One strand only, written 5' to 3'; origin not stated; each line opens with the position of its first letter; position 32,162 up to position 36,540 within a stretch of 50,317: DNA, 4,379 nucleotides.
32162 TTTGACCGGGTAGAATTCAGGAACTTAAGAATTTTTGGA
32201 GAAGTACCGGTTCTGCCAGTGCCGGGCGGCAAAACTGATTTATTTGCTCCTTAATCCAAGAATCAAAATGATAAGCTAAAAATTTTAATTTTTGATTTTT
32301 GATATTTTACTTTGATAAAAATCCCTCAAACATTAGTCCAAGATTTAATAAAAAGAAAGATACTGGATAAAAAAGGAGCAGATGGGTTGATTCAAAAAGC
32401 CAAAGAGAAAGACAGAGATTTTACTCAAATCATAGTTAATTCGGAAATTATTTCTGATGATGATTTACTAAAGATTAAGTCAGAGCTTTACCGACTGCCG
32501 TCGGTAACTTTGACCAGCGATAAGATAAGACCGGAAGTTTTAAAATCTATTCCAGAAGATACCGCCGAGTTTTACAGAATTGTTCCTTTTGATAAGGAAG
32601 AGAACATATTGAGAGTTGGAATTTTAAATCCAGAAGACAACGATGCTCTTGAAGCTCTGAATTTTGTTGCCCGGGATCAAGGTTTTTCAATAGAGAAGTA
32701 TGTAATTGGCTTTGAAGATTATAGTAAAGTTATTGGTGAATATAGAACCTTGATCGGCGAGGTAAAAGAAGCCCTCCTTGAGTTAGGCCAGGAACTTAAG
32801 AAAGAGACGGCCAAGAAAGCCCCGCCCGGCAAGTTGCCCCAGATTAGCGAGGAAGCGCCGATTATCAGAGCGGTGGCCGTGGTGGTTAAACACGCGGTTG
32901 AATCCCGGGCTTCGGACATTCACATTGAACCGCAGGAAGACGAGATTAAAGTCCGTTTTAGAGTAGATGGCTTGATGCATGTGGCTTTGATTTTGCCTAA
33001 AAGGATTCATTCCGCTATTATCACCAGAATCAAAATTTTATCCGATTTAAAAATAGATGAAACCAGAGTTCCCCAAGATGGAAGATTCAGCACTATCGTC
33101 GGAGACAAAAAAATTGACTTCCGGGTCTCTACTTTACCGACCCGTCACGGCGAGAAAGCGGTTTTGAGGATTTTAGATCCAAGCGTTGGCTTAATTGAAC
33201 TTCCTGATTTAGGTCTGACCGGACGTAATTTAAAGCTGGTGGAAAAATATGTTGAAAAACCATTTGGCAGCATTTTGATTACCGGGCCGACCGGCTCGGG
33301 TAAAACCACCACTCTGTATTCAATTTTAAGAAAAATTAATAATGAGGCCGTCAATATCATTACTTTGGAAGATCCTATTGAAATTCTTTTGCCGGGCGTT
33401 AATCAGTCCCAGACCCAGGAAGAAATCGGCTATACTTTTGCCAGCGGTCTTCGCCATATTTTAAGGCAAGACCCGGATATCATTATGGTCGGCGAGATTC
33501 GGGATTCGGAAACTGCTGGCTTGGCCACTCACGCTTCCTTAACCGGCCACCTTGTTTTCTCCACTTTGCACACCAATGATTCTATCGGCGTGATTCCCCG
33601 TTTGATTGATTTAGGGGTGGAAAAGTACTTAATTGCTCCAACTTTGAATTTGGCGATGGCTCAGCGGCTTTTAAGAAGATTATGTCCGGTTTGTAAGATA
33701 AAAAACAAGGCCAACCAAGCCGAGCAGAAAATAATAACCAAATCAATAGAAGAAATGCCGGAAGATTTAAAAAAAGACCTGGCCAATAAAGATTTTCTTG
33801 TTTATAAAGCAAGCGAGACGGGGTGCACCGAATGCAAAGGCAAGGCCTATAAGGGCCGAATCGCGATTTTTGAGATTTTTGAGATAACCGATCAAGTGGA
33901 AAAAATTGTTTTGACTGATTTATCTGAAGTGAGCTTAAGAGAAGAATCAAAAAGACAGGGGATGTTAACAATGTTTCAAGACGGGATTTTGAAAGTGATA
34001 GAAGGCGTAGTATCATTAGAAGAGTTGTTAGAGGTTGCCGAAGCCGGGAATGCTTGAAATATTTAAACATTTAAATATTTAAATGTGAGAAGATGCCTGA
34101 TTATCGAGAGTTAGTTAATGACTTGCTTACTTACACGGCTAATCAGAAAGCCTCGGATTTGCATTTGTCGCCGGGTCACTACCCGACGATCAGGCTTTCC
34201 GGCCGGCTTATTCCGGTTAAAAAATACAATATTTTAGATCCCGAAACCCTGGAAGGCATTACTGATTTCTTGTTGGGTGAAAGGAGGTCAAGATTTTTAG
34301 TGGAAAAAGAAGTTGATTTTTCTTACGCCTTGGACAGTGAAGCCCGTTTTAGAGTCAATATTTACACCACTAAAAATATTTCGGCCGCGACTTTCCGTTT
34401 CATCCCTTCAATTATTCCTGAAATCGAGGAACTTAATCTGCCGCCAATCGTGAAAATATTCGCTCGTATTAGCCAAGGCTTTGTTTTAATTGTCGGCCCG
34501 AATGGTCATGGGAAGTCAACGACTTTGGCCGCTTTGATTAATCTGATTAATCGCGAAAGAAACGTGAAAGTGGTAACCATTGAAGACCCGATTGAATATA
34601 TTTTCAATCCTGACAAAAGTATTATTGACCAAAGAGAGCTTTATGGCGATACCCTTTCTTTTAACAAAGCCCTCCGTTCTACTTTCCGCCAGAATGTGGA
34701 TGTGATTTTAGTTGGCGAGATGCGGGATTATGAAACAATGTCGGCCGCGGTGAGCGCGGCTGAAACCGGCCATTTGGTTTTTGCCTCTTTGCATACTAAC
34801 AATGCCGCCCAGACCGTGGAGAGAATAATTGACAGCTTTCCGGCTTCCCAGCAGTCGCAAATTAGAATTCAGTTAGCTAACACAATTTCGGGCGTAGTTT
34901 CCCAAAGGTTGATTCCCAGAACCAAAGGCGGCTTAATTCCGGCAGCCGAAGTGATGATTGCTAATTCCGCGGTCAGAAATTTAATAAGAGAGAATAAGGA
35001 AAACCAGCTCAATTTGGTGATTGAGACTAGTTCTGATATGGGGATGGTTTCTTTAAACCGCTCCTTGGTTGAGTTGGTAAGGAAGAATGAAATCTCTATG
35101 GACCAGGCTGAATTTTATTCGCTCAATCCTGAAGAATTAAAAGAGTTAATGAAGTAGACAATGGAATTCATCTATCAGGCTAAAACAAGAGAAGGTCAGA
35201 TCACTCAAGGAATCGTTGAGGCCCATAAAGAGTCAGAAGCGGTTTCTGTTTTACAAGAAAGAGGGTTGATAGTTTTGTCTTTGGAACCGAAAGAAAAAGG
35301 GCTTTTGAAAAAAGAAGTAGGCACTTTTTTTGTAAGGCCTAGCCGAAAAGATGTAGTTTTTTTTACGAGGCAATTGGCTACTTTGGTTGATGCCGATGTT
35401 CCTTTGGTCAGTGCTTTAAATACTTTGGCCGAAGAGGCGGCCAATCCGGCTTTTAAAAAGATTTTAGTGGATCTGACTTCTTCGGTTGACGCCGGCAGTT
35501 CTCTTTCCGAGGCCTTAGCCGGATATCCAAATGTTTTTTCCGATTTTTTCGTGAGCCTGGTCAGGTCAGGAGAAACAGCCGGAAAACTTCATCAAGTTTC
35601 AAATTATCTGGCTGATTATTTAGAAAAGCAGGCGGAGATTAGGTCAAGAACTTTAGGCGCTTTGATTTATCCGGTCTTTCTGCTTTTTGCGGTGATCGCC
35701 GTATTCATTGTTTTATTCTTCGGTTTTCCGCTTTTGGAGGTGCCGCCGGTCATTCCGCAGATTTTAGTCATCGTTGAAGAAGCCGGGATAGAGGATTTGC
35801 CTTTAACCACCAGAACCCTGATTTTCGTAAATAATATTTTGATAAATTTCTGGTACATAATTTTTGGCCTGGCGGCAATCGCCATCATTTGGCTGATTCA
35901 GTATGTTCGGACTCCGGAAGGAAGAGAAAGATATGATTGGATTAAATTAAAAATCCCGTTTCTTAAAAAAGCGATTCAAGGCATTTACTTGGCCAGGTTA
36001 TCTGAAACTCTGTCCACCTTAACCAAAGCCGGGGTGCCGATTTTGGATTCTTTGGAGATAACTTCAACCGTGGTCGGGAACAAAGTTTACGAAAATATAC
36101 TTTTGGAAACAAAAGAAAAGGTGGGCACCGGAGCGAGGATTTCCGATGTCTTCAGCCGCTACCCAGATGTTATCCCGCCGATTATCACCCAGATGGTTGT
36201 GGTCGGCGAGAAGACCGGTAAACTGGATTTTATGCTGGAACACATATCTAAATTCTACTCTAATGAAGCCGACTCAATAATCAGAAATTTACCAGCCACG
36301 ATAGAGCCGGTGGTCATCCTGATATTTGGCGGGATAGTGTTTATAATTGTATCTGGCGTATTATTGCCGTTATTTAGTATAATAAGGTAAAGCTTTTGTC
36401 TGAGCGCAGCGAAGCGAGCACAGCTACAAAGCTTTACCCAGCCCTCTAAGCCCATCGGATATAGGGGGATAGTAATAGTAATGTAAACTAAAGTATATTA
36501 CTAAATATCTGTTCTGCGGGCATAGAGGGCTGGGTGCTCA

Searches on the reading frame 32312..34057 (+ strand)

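Call 94: search_protein_families(library=pfam, proteins=[window:32312-34057:+], max_evalue=0.001)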
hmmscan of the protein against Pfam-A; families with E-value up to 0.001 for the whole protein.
window:32312-34057:+ (581 aa): 4 families
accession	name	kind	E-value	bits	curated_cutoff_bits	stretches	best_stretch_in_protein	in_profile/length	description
PF00437.27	T2SSE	-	5.1e-123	410.8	24.9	1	179-573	3-369/370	Type II/IV secretion system protein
PF05157.20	MshEN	-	6e-09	36.2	23.1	1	60-124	1-65/90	MshEN domain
PF25199.1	nSTAND_NTPase5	-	0.00011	22.5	34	0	311-361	34-85/145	Novel STAND NTPase 5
PF20720.3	nSTAND3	-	0.00066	19.8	27.2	0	319-358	18-57/155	Novel STAND NTPase 3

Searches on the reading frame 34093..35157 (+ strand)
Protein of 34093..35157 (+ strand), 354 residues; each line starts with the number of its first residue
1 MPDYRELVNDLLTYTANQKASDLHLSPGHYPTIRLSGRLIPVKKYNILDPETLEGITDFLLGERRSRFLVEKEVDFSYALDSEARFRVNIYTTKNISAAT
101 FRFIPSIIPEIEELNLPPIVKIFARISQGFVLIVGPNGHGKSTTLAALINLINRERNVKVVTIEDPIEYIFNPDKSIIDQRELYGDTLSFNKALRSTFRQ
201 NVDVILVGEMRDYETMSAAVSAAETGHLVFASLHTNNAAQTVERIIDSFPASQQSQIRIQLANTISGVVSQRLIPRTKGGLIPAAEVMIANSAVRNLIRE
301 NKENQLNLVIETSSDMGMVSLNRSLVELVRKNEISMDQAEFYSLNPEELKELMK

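Call 94: search_protein_families(library=pfam, proteins=[window:34093-35157:+], max_evalue=0.001)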
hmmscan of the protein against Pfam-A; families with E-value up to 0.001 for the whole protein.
window:34093-35157:+ (354 aa): 8 families
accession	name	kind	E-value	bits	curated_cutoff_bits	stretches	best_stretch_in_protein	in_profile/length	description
PF00437.27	T2SSE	-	3.7e-40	138.2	24.9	1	124-276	138-280/370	Type II/IV secretion system protein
PF13401.12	AAA_22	-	0.00015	22.6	27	1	127-166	4-42/130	AAA domain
PF13175.12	AAA_15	-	0.00019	21.6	32.1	1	126-311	21-224/374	AAA ATPase domain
PF13476.12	AAA_23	-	0.00022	22.4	27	1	127-148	18-39/201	AAA domain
PF13555.12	AAA_29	-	0.00042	20.4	27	0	127-153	20-47/61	P-loop containing region of AAA domain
PF20720.3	nSTAND3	-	0.00052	20.2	27.2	0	128-177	17-68/155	Novel STAND NTPase 3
PF00005.33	ABC_tran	-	0.00053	21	25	0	131-258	14-101/137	ABC transporter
PF25199.1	nSTAND_NTPase5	-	0.001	19.4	34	0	129-172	42-85/145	Novel STAND NTPase 5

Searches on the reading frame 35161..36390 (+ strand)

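Call 94: search_protein_families(library=pfam, proteins=[window:35161-36390:+], max_evalue=0.001)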
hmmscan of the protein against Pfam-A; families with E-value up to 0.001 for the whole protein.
window:35161-36390:+ (409 aa): 2 families
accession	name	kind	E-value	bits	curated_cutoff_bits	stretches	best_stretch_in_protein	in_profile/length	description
PF00482.28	T2SSF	-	7.6e-57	191.1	25.2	2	68-187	1-121/125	Type II secretion system (T2SS), protein F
PF20990.2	DUF2207_C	-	0.00027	21.1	33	1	87-259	71-201/247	Predicted membrane protein (DUF2207) C-terminal domain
